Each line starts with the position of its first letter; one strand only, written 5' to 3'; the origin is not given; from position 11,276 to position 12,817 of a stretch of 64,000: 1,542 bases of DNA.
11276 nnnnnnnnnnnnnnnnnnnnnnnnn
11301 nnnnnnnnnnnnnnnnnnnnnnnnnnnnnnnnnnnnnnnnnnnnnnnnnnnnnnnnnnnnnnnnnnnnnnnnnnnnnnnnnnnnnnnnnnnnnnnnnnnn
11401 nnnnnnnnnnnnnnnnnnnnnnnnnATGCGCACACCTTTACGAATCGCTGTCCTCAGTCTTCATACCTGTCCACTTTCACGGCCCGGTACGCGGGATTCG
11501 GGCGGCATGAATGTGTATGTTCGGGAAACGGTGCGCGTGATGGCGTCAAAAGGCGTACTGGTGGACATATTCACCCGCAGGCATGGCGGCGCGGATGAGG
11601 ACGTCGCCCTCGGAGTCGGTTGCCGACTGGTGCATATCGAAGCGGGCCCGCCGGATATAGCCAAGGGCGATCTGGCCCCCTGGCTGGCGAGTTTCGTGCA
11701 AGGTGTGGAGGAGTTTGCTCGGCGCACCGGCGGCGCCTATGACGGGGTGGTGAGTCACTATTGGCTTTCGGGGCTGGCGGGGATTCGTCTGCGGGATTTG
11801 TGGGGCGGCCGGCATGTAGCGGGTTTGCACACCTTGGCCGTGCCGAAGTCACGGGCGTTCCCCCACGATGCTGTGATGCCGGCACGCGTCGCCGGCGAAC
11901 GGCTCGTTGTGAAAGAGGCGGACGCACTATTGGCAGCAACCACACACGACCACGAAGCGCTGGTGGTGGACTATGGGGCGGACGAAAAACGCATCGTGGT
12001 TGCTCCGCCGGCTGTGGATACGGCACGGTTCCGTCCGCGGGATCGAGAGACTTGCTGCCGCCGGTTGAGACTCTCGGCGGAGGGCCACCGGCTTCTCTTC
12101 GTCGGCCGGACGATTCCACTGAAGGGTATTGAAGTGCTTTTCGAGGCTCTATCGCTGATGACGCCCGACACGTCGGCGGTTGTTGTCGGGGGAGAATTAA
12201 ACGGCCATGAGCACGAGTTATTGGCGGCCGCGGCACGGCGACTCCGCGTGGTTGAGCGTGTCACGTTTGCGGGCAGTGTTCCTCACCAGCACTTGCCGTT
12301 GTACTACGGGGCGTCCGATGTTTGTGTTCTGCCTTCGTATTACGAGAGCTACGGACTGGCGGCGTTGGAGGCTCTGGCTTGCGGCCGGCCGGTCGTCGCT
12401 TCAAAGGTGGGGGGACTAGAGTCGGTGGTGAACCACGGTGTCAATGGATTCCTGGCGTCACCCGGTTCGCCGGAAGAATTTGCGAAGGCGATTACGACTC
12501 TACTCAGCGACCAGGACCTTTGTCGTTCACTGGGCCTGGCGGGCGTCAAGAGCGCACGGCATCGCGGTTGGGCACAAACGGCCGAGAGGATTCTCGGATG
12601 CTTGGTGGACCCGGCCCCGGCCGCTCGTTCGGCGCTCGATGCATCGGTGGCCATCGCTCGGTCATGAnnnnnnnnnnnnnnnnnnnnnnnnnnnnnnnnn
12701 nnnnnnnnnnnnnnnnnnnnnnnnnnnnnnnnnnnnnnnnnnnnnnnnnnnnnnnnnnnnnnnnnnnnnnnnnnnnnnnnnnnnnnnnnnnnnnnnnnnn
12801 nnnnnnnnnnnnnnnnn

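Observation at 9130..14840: Candidate amino-sugar conjugate (mycothiol/bacillithiol-like) biosynthetic cluster: MshA-like GT4, HAD phosphatase, PaaK-like ligase and a divergent MshB-like deacetylase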

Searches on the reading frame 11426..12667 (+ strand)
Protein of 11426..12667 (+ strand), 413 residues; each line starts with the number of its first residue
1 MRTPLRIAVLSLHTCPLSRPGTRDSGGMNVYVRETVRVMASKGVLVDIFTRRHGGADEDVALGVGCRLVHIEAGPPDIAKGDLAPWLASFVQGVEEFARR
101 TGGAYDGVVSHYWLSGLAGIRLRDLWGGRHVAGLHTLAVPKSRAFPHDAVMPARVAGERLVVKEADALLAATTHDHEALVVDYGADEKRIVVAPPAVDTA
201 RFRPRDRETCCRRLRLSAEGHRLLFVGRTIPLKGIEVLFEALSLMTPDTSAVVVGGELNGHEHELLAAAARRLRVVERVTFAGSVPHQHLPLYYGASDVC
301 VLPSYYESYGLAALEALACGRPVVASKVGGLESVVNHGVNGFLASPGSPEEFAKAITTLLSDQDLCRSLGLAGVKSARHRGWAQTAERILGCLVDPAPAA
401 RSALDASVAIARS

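Call 3: search_protein_families(library=pfam, proteins=[window:11426-12667:+], max_evalue=0.01)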
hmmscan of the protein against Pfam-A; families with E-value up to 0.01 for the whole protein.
window:11426-12667:+ (413 aa): 6 families
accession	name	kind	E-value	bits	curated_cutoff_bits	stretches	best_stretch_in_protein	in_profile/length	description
PF00534.26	Glycos_transf_1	-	4e-38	131.1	26.4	1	219-370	14-166/172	Glycosyl transferases group 1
PF13692.12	Glyco_trans_1_4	-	7.1e-35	120.8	27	1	221-362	2-142/142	Glycosyl transferases group 1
PF13579.12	Glyco_trans_4_4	-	5.5e-18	66.2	29.7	1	26-195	1-157/158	Glycosyl transferase 4-like domain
PF13439.12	Glyco_transf_4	-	3e-17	63.6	28.5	1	26-201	2-170/170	Glycosyltransferase Family 4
PF20706.3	GT4-conflict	-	4.2e-11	42.9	26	1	25-342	11-327/385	Family 4 Glycosyltransferase in conflict systems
PF13524.12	Glyco_trans_1_2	-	1.6e-07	31.8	25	1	264-390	27-143/144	Glycosyl transferase-like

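Call 4: search_protein_families(library=ncbifam, proteins=[window:11426-12667:+], max_evalue=0.01)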
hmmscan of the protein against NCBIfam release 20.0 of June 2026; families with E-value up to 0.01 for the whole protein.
window:11426-12667:+ (413 aa): 48 families (the best 25 are shown)
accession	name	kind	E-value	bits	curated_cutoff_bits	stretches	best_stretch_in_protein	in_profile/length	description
TIGR03449.1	mycothiol_MshA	equivalog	1e-96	324.3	462.5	1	6-390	1-397/406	D-inositol-3-phosphate glycosyltransferase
TIGR02149.1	glgA_Coryne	subfamily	4.9e-33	114.8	302.4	1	108-389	87-383/391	glycogen synthase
NF041876.1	EPS_EpsE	equivalog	8.7e-28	97.6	400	1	187-377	185-376/389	exopolysaccharide biosynthesis GT4 family glycosyltransferase EpsE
TIGR03999.1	thiol_BshA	equivalog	2.7e-27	95.7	273.7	1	186-378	165-354/375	N-acetyl-alpha-D-glucosaminyl L-malate synthase BshA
TIGR04063.1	stp3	hypoth_equivalog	1.5e-26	93.2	442.05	1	158-388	151-387/397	TIGR04063 family PEP-CTERM/XrtA system glycosyltransferase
TIGR04047.1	MSMEG_0565_glyc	hypoth_equivalog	1.1e-24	87.3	259.85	1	38-390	24-368/373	MSMEG_0565 family glycosyltransferase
NF053787.1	GlcN_PG_synth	equivalog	2.6e-21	75.9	480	1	188-390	164-353/361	N-acetylglucosaminyl phosphatidylglycerol synthase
TIGR04157.1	glyco_rSAM_CFB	subfamily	1.1e-20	74.1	400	1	156-344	161-348/406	TIGR04157 family glycosyltransferase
TIGR02472.1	sucr_P_syn_N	equivalog_domain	1.6e-20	73.3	576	2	299-390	343-435/439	sucrose-phosphate synthase, putative, glycosyltransferase domain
NF047684.1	TeichurnBiosyTuaC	equivalog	5.4e-20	71.7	550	1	161-363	161-355/391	teichuronic acid biosynthesis protein TuaC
TIGR03088.1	stp2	hypoth_equivalog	6.8e-20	71.4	409.05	1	172-378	144-354/374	TIGR03088 family PEP-CTERM/XrtA system glycosyltransferase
NF038229.1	Glyco4_Geo_Pelo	equivalog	2.3e-19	69.6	400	1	148-380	93-319/338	GPMC system family 4 glycosyltransferase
NF012028.0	PRK15484.1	subfamily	2.2e-17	63.2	618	1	189-367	162-349/380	lipopolysaccharide N-acetylglucosaminyltransferase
NF038298.1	EPS_HpsO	equivalog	8.4e-17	61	575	1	158-377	140-367/388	hormogonium polysaccharide biosynthesis glycosyltransferase HpsO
NF041010.1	glycosy_Agl16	equivalog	1.3e-16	60.4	575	1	158-390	127-345/352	glycosylation protein Agl16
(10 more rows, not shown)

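Call 6: search_solved_structures(query=window:11426-12667:+, max_evalue=1e-10, show_alignments=2)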
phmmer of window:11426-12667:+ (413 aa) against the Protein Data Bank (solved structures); distinct sequences matched with E-value up to 1e-10: 45.
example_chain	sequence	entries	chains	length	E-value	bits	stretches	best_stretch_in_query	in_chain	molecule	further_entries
3c48_A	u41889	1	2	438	1.3e-67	231.7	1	4-391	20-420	Predicted glycosyltransferases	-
3c4q_A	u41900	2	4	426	2.1e-67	231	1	5-392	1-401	Predicted glycosyltransferases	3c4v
6kih_A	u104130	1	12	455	7.1e-52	179.8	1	7-375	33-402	Tll1590 protein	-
6tvp_A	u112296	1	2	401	8.8e-22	80.7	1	107-390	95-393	Alpha-maltose-1-phosphate synthase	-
4xso_B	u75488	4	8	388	1e-19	73.9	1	223-366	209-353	Alr3699 protein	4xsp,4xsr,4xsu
2r60_A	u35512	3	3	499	1.7e-18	70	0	297-391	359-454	Glycosyl transferase, group 1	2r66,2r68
6ldq_D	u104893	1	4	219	4e-17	65.4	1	4-178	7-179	Tll1590 protein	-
7qsg_A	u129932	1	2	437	2.2e-15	59.6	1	159-385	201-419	D-inositol 3-phosphate glycosyltransferase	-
2jjm_A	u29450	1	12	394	7e-15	58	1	197-374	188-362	GLYCOSYL TRANSFERASE, GROUP 1 FAMILY PROTEIN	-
3mbo_A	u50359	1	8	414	7.8e-15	57.9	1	197-374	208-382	Glycosyltransferase, group 1 family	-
3fro_A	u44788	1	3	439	3e-13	52.7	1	219-390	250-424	GlgA glycogen synthase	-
2bis_A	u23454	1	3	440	3e-13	52.7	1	219-390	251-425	GLGA GLYCOGEN SYNTHASE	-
3l01_A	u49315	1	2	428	3.8e-13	52.3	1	219-389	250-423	GlgA glycogen synthase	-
5i45_A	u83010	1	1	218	6e-13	51.6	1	197-369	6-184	Glycosyl transferases group 1 family protein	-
9m88_C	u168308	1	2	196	7.1e-13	51.4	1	218-360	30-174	Glycogen synthase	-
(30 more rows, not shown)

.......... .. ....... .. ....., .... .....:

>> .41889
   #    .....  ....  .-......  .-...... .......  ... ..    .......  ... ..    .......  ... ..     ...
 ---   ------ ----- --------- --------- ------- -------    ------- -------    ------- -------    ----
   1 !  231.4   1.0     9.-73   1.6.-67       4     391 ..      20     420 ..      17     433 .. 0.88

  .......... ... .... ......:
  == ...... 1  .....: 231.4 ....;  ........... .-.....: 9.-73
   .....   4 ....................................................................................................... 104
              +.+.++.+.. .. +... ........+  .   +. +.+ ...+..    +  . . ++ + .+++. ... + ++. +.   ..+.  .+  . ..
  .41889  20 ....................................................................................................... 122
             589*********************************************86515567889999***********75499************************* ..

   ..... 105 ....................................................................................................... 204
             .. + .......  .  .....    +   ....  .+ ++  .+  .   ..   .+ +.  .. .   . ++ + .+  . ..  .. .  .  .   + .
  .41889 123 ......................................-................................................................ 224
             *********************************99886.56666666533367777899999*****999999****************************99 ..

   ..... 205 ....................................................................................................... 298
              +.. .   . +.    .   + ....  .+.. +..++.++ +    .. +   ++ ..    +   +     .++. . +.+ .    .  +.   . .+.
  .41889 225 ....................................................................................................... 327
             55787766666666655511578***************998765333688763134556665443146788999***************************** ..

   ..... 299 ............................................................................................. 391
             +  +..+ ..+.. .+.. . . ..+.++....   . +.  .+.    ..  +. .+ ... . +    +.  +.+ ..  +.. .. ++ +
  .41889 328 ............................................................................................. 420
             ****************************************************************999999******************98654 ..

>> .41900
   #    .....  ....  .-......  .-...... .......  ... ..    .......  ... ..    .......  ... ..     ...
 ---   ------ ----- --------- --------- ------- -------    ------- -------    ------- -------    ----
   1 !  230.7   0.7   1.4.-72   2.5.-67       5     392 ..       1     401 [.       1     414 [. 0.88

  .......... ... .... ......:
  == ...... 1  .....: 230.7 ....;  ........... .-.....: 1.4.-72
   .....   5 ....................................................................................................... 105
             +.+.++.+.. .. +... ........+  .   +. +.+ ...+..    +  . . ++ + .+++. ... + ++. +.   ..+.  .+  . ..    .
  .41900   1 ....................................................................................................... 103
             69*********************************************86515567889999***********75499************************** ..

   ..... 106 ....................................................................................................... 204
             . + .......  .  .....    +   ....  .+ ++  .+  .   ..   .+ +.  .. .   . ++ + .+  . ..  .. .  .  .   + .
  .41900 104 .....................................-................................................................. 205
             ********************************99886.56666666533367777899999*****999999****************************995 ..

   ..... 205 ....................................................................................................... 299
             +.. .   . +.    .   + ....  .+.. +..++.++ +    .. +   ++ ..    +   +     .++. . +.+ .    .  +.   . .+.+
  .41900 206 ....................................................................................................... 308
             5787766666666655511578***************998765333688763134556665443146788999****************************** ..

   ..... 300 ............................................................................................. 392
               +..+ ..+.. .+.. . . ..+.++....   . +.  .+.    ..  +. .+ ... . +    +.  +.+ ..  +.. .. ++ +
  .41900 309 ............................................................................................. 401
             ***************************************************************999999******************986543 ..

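Call 7: find_encoding_contigs(protein=window:11426-12667:+, flank=10000, max_places=6)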
Protein window:11426-12667:+ (413 aa): no gene with exactly this product is on record in the collection.

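Call 8: find_homologous_proteins(query=window:11426-12667:+, max_evalue=1e-20)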
Query window:11426-12667:+ (413 aa): 3025 proteins with E <= 1e-20 among 8000 candidates; the best 120 are listed.
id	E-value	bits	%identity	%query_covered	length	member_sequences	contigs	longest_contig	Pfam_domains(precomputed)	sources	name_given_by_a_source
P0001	1.4e-252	856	100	93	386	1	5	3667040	PF00534.27,PF13579.13,PF13524.13,PF13439.13,PF20706.4,PF13692.13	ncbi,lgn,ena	-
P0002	2.3e-207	707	84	93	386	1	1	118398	PF00534.27,PF13579.13,PF13524.13,PF13439.13,PF20706.4,PF13692.13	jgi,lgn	jgi:D-inositol-3-phosphate glycosyltransferase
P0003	2.2e-184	631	70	100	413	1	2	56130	PF00534.27,PF13579.13,PF13524.13,PF13439.13,PF20706.4,PF13692.13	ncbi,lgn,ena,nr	ncbi:MAG: glycosyltransferase [Acidobacteria bacterium]|nr:glycosyltransferase [Acidobacteriota bact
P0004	7.9e-135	468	60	89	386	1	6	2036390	PF00534.27,PF13579.13,PF13524.13,PF13439.13,PF20706.4,PF13692.13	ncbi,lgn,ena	-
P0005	2.2e-133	463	53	100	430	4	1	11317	PF00534.27,PF13579.13,PF13524.13,PF13439.13,PF20706.4,PF13692.13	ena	-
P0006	5.8e-132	458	51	100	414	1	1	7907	PF00534.27,PF13579.13,PF13524.13,PF13439.13,PF20706.4,PF13692.13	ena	-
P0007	6.2e-127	442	51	100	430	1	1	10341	PF00534.27,PF13579.13,PF13524.13,PF13439.13,PF20706.4,PF13692.13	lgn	-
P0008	1.4e-126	441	53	96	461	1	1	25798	PF00534.27,PF13579.13,PF13524.13,PF13439.13,PF20706.4,PF13692.13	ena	-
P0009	1.3e-123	431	57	89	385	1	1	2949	PF00534.27,PF13579.13,PF13524.13,PF13439.13,PF20706.4,PF13692.13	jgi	-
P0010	5.5e-103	363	49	94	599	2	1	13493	PF00534.27,PF13579.13,PF13439.13,PF20706.4,PF13692.13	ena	-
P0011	6.4e-103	363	49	94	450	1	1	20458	PF00534.27,PF13579.13,PF13524.13,PF13439.13,PF20706.4,PF13692.13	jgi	jgi:D-inositol-3-phosphate glycosyltransferase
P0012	1.0e-102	362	47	94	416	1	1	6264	PF00534.27,PF13579.13,PF13524.13,PF13439.13,PF20706.4,PF13692.13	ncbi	-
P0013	1.3e-100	355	46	95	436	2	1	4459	PF00534.27,PF13579.13,PF13524.13,PF13439.13,PF20706.4,PF13692.13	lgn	-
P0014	9.4e-100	352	47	93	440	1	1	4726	PF00534.27,PF13579.13,PF13524.13,PF13439.13,PF20706.4,PF13692.13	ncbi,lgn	-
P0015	3.9e-99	350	46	96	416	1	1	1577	PF00534.27,PF13579.13,PF13524.13,PF13439.13,PF20706.4,PF13692.13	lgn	-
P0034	2.1e-93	331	47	93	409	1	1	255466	PF00534.27,PF13579.13,PF13524.13,PF13439.13,PF20706.4,PF13692.13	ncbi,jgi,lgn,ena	-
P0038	3.9e-93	331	44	96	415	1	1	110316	PF00534.27,PF13579.13,PF13439.13,PF20706.4,PF13692.13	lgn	-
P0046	1.7e-92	329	54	74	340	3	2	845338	PF00534.27,PF13579.13,PF13439.13,PF13692.13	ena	-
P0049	6.7e-92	327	46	93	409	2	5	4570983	PF00534.27,PF13579.13,PF13524.13,PF13439.13,PF20706.4,PF13692.13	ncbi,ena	-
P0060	3.2e-91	324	44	93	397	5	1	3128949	PF00534.27,PF13579.13,PF13524.13,PF13439.13,PF20706.4,PF13692.13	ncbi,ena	-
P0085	4.1e-90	321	44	94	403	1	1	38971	PF00534.27,PF13579.13,PF13524.13,PF13439.13,PF20706.4,PF13692.13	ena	-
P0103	1.1e-89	319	42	94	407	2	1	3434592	PF00534.27,PF13579.13,PF13524.13,PF13439.13,PF20706.4,PF13692.13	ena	-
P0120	4.8e-89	317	43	94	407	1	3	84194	PF00534.27,PF13579.13,PF13524.13,PF13439.13,PF20706.4,PF13692.13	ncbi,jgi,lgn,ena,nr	ncbi:MAG: hypothetical protein BZY79_03805 [SAR202 cluster bacterium Casp-Chloro-G4]|nr:glycosyltran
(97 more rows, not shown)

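Call 9: find_encoding_contigs(protein=P0001, flank=10000, max_places=3)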
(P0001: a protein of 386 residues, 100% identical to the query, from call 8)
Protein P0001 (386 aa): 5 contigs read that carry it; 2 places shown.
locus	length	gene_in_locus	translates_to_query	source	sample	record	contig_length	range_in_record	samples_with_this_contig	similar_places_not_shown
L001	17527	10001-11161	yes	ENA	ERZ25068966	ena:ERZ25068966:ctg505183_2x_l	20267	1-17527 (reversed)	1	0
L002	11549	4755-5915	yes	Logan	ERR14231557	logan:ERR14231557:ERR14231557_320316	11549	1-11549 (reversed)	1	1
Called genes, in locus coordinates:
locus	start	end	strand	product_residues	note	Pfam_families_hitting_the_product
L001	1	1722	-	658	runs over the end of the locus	PF01645:Glu_synthase, PF01493:GXGXG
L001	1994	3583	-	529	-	PF00310:GATase_2, PF04898:Glu_syn_central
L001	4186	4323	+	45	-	-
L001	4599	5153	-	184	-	-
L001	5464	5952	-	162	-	-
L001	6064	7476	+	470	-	PF00474:SSF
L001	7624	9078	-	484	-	PF13378:MR_MLE_C (weak)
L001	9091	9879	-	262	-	PF02585:PIG-L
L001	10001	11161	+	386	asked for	PF13439:Glyco_transf_4, PF13579:Glyco_trans_4_4, PF20706:GT4-conflict, PF00534:Glycos_transf_1, PF13692:Glyco_trans_1_4, PF13524:Glyco_trans_1_2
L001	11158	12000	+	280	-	PF00702:Hydrolase, PF13419:HAD_2, PF13242:Hydrolase_like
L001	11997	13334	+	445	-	PF00501:AMP-binding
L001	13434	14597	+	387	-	PF03841:SelA (faint), PF00266:Aminotran_5 (weak), PF01053:Cys_Met_Meta_PP (faint)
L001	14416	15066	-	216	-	-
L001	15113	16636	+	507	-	PF00266:Aminotran_5 (weak)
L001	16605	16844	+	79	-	-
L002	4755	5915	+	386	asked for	PF13439:Glyco_transf_4, PF13579:Glyco_trans_4_4, PF20706:GT4-conflict, PF00534:Glycos_transf_1, PF13692:Glyco_trans_1_4, PF13524:Glyco_trans_1_2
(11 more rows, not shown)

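Call 10: find_encoding_contigs(protein=P0004, flank=10000, max_places=3)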
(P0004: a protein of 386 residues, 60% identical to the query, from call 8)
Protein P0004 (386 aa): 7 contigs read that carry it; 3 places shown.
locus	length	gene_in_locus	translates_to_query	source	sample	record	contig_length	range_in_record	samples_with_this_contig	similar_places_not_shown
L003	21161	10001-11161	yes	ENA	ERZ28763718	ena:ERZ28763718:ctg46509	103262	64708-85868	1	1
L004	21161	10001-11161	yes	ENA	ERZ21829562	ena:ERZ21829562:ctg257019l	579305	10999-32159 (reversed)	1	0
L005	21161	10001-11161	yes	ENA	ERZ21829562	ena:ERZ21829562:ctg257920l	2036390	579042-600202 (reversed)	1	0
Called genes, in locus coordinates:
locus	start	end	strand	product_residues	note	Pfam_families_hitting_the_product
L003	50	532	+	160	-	-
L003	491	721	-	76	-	-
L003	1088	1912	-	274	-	PF05721:PhyH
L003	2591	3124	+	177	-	-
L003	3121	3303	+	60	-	-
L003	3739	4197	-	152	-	-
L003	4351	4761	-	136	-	-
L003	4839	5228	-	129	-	PF07883:Cupin_2 (weak)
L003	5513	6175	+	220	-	PF05368:NmrA, PF13460:NAD_binding_10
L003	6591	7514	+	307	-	PF00005:ABC_tran, PF13304:AAA_21, PF13732:DrrA1-3_C (weak)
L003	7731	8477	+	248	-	PF01061:ABC2_membrane, PF12698:ABC2_membrane_3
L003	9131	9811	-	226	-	PF02585:PIG-L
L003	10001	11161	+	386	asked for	PF13439:Glyco_transf_4, PF13579:Glyco_trans_4_4, PF20706:GT4-conflict, PF00534:Glycos_transf_1, PF13692:Glyco_trans_1_4, PF13524:Glyco_trans_1_2 (weak)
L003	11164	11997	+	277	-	PF00702:Hydrolase, PF13419:HAD_2, PF13242:Hydrolase_like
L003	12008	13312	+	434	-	PF00501:AMP-binding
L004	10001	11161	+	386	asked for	PF13439:Glyco_transf_4, PF13579:Glyco_trans_4_4, PF20706:GT4-conflict, PF00534:Glycos_transf_1, PF13692:Glyco_trans_1_4, PF13524:Glyco_trans_1_2 (weak)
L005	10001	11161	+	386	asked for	PF13439:Glyco_transf_4, PF13579:Glyco_trans_4_4, PF20706:GT4-conflict, PF00534:Glycos_transf_1, PF13692:Glyco_trans_1_4, PF13524:Glyco_trans_1_2 (weak)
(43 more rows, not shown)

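Call 12: find_encoding_contigs(protein=P0008, flank=8000, max_places=2)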
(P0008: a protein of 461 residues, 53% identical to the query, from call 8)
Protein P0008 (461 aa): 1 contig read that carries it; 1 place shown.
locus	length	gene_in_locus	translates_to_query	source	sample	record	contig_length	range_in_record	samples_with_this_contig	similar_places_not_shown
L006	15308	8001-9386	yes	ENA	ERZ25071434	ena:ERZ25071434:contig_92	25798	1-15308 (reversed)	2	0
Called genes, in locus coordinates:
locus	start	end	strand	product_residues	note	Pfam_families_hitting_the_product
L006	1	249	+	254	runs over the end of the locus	-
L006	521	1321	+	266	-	PF13428:TPR_14 (faint), PF13174:TPR_6 (faint), PF13525:YfiO (faint), PF13432:TPR_16 (faint), PF07719:TPR_2 (faint)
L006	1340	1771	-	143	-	PF03330:DPBB_1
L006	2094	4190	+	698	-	PF00884:Sulfatase, PF01663:Phosphodiest (weak), PF16347:SGSH_C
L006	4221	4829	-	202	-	-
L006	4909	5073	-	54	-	PF00805:Pentapeptide (weak)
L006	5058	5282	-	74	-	-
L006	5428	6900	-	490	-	PF00474:SSF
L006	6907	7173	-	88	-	PF06196:DUF997 (weak)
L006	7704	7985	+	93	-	-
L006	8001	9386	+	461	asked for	PF13439:Glyco_transf_4, PF13579:Glyco_trans_4_4, PF20706:GT4-conflict, PF00534:Glycos_transf_1, PF13692:Glyco_trans_1_4, PF13524:Glyco_trans_1_2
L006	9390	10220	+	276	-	PF00702:Hydrolase, PF13419:HAD_2, PF13242:Hydrolase_like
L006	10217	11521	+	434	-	PF00501:AMP-binding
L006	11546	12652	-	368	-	PF13088:BNR_2, PF13859:BNR_3, PF02012:BNR (faint)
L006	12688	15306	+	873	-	?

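Call 13: find_encoding_contigs(protein=P0011, flank=8000, max_places=2)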
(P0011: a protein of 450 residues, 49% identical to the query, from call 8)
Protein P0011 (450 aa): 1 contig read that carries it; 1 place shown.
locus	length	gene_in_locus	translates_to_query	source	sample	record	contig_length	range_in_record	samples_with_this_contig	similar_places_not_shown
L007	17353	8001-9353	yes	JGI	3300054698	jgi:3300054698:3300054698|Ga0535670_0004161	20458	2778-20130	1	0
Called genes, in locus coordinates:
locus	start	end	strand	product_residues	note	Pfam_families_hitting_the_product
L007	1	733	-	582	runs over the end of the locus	PF07732:Cu-oxidase_3, PF00394:Cu-oxidase, PF07731:Cu-oxidase_2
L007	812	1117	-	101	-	-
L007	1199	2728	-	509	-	PF04055:Radical_SAM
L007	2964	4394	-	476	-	-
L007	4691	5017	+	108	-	-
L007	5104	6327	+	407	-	PF02515:CoA_transf_3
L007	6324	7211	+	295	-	PF03328:HpcH_HpaI, PF15617:C-C_Bond_Lyase, PF22484:DUF6986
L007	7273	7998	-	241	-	PF02585:PIG-L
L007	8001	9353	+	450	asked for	PF13439:Glyco_transf_4, PF13579:Glyco_trans_4_4, PF20706:GT4-conflict, PF00534:Glycos_transf_1, PF13692:Glyco_trans_1_4, PF13524:Glyco_trans_1_2 (weak)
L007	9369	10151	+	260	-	PF00702:Hydrolase, PF12710:HAD (weak), PF13419:HAD_2, PF13242:Hydrolase_like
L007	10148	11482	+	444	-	PF00501:AMP-binding (faint)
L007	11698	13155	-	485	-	PF07394:DUF1501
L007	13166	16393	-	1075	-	PF07635:PSCyt1, PF07583:PSCyt2, PF13385:Laminin_G_3, PF07587:PSD1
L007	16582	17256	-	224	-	-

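Call 14: find_encoding_contigs(protein=P0034, flank=8000, max_places=2)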
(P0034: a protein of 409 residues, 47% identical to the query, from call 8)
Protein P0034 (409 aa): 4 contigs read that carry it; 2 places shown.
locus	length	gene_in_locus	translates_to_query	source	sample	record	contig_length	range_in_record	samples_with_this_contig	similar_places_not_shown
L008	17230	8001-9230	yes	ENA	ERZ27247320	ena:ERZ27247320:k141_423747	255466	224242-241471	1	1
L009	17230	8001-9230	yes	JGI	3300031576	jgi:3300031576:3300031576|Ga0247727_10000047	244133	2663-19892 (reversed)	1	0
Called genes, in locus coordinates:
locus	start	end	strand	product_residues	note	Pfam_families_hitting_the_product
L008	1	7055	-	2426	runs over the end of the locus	PF05593:RHS_repeat (weak), PF25023:TEN_YD-shell (weak)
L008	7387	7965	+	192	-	PF01227:GTP_cyclohydroI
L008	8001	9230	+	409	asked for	PF13439:Glyco_transf_4, PF13579:Glyco_trans_4_4, PF20706:GT4-conflict, PF00534:Glycos_transf_1, PF13692:Glyco_trans_1_4, PF13524:Glyco_trans_1_2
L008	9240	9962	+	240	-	PF02585:PIG-L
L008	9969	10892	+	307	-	PF01578:Cytochrom_C_asm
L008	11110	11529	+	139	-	PF00164:Ribosom_S12_S23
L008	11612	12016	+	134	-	PF00177:Ribosomal_S7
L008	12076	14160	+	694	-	PF00009:GTP_EFTU, PF03144:GTP_EFTU_D2, PF22042:EF-G_D2, PF14492:EFG_III, PF03764:EFG_IV, PF00679:EFG_C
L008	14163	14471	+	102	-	PF00338:Ribosomal_S10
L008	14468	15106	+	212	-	PF00297:Ribosomal_L3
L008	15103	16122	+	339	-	PF00573:Ribosomal_L4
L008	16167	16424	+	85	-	PF00276:Ribosomal_L23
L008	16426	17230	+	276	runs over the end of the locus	PF00181:Ribosomal_L2_N, PF03947:Ribosomal_L2_C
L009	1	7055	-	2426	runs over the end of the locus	PF05593:RHS_repeat (weak), PF25023:TEN_YD-shell (weak)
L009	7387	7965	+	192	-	PF01227:GTP_cyclohydroI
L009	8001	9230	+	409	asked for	PF13439:Glyco_transf_4, PF13579:Glyco_trans_4_4, PF20706:GT4-conflict, PF00534:Glycos_transf_1, PF13692:Glyco_trans_1_4, PF13524:Glyco_trans_1_2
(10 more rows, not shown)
